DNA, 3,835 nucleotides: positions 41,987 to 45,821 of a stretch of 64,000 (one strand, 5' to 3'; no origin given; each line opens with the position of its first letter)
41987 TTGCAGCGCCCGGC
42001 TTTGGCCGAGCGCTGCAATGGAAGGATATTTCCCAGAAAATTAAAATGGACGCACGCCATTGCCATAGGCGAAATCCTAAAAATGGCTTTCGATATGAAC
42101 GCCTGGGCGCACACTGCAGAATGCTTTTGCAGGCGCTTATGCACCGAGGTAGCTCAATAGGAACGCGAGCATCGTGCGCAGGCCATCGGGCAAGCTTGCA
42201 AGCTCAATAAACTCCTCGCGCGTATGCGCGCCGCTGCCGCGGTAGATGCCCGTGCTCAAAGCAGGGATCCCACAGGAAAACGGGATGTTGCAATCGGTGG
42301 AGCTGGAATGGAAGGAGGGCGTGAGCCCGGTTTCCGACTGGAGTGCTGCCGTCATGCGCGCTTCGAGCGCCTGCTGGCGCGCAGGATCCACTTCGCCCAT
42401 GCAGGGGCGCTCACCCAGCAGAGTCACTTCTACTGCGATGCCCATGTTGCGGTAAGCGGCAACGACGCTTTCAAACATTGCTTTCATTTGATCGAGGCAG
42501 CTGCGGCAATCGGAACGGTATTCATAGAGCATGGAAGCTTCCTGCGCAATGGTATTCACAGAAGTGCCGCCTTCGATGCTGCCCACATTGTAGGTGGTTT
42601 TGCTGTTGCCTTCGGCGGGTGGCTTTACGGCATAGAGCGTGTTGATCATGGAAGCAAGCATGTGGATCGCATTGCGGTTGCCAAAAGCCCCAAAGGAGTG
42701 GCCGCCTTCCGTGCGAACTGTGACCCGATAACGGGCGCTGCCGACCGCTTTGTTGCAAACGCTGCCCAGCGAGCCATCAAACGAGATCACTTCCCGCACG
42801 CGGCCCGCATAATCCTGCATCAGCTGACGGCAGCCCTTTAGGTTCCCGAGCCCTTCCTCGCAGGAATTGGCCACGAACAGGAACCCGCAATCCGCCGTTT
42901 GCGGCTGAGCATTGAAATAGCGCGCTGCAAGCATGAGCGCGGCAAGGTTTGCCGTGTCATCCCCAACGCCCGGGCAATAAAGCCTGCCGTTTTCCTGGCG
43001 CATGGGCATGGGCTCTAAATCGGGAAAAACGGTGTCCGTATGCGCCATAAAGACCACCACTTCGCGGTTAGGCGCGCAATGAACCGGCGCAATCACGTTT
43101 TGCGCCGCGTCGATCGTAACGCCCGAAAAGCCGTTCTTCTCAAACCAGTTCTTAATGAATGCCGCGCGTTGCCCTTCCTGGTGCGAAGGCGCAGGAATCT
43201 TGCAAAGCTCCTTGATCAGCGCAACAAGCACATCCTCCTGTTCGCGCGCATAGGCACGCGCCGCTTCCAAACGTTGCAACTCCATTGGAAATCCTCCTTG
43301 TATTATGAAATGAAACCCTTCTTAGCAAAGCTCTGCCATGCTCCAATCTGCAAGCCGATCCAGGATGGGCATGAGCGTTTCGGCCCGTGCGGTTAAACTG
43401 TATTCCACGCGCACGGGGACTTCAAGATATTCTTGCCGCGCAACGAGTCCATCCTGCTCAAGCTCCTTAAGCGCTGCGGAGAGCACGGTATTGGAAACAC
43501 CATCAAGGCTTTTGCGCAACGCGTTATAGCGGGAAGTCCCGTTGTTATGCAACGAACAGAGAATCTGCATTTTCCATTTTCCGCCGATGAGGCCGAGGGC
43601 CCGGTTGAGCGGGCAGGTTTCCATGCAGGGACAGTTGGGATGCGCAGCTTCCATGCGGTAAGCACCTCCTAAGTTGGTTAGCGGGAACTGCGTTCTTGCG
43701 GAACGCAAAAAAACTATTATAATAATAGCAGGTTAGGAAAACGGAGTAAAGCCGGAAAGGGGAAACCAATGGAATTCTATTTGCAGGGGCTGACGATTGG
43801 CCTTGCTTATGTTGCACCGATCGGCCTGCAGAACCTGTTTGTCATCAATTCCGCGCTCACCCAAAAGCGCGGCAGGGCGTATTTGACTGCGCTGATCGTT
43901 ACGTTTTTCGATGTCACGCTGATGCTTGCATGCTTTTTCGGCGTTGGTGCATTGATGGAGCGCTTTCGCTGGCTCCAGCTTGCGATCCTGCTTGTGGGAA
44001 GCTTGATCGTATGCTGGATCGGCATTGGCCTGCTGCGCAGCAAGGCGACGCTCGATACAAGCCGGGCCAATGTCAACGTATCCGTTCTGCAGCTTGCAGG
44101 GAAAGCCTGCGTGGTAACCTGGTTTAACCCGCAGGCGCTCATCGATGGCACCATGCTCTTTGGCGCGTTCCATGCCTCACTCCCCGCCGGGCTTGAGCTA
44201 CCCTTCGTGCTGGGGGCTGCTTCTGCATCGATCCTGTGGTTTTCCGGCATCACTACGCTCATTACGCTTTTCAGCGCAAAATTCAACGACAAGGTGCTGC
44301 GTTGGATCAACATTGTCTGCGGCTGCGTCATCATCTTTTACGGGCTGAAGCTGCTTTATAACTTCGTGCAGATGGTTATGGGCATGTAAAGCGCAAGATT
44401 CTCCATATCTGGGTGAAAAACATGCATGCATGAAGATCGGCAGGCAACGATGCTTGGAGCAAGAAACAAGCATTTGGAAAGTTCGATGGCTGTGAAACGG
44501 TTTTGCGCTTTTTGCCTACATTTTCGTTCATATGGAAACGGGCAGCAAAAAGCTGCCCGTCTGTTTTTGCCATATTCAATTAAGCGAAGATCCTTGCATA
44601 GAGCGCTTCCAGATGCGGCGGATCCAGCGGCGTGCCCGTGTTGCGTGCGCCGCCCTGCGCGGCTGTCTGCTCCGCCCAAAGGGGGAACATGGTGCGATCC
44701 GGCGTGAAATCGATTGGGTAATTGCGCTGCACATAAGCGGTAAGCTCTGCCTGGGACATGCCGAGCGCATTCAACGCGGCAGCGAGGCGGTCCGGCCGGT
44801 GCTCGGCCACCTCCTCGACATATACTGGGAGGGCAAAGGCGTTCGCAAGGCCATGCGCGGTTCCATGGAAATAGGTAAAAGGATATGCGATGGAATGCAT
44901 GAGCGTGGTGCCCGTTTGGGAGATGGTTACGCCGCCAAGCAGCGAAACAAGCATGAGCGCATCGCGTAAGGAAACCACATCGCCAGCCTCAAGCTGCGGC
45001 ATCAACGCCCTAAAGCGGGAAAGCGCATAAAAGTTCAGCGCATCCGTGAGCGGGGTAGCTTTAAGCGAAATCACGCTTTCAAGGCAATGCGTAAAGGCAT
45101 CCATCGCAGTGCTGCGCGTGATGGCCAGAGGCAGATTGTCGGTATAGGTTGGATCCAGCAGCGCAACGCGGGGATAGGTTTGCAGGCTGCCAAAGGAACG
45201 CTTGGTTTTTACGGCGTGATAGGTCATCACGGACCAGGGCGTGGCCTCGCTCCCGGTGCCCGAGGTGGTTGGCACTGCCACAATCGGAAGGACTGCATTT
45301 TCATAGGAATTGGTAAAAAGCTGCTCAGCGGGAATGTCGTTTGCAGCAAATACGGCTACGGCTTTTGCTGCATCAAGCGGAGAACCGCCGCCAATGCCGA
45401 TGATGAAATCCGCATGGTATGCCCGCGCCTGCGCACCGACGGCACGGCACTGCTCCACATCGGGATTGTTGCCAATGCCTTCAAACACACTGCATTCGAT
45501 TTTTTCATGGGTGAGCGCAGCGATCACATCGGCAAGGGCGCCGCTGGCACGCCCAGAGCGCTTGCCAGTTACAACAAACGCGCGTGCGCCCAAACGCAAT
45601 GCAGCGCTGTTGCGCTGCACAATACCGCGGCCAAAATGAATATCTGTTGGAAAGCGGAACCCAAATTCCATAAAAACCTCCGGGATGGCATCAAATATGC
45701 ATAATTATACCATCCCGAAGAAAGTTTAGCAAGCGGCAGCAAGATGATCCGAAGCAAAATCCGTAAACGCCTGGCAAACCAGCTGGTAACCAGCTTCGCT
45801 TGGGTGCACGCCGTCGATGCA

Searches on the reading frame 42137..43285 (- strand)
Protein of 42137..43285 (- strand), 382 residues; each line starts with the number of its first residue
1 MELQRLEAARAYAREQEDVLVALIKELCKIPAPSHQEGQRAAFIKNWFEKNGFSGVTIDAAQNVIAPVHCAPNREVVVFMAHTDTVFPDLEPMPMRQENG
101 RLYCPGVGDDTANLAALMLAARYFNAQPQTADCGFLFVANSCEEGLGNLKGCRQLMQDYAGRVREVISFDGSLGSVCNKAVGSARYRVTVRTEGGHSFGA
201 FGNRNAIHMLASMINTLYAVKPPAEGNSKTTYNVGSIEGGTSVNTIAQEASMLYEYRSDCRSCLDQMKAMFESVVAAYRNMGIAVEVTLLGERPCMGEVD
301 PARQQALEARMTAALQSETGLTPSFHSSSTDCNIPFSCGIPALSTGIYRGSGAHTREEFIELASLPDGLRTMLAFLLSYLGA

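Call 39: search_protein_families(library=pfam, proteins=[window:42137-43285:-], max_evalue=0.0001)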
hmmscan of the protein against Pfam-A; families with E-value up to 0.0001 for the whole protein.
window:42137-43285:- (382 aa): 3 families
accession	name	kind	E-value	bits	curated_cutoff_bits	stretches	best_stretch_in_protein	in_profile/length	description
PF01546.33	Peptidase_M20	-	3.7e-16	60.1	24.6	1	79-377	2-205/206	Peptidase family M20/M25/M40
PF07687.19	M20_dimer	-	4.8e-12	46.2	21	1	181-276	4-100/107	Peptidase dimerisation domain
PF04389.22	Peptidase_M28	-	4.4e-09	36.8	21.3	1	63-170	1-93/193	Peptidase family M28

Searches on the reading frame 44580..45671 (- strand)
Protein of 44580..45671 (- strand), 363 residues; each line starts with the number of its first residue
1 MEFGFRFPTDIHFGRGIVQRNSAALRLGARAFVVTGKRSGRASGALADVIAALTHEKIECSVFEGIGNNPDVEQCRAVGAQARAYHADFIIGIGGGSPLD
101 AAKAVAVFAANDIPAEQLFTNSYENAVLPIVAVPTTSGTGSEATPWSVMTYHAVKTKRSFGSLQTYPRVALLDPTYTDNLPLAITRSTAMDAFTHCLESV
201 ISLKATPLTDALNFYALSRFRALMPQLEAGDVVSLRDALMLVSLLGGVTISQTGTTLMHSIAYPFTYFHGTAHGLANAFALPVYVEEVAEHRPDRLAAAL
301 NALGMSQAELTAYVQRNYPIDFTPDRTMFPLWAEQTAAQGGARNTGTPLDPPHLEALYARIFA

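Call 39: search_protein_families(library=pfam, proteins=[window:44580-45671:-], max_evalue=0.0001)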
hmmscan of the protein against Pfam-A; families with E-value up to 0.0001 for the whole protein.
window:44580-45671:- (363 aa): 3 families
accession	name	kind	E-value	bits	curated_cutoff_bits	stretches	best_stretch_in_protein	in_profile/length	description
PF00465.25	Fe-ADH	-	4e-47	160.4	31.3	1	8-174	1-168/168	Iron-containing alcohol dehydrogenase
PF25137.1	ADH_Fe_C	-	2.8e-20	73.3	27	1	187-306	3-123/194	Fe-containing alcohol dehydrogenase family, C-terminal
PF13685.12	Fe-ADH_2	-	3.5e-07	30.8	28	1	29-107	20-95/149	Iron-containing alcohol dehydrogenase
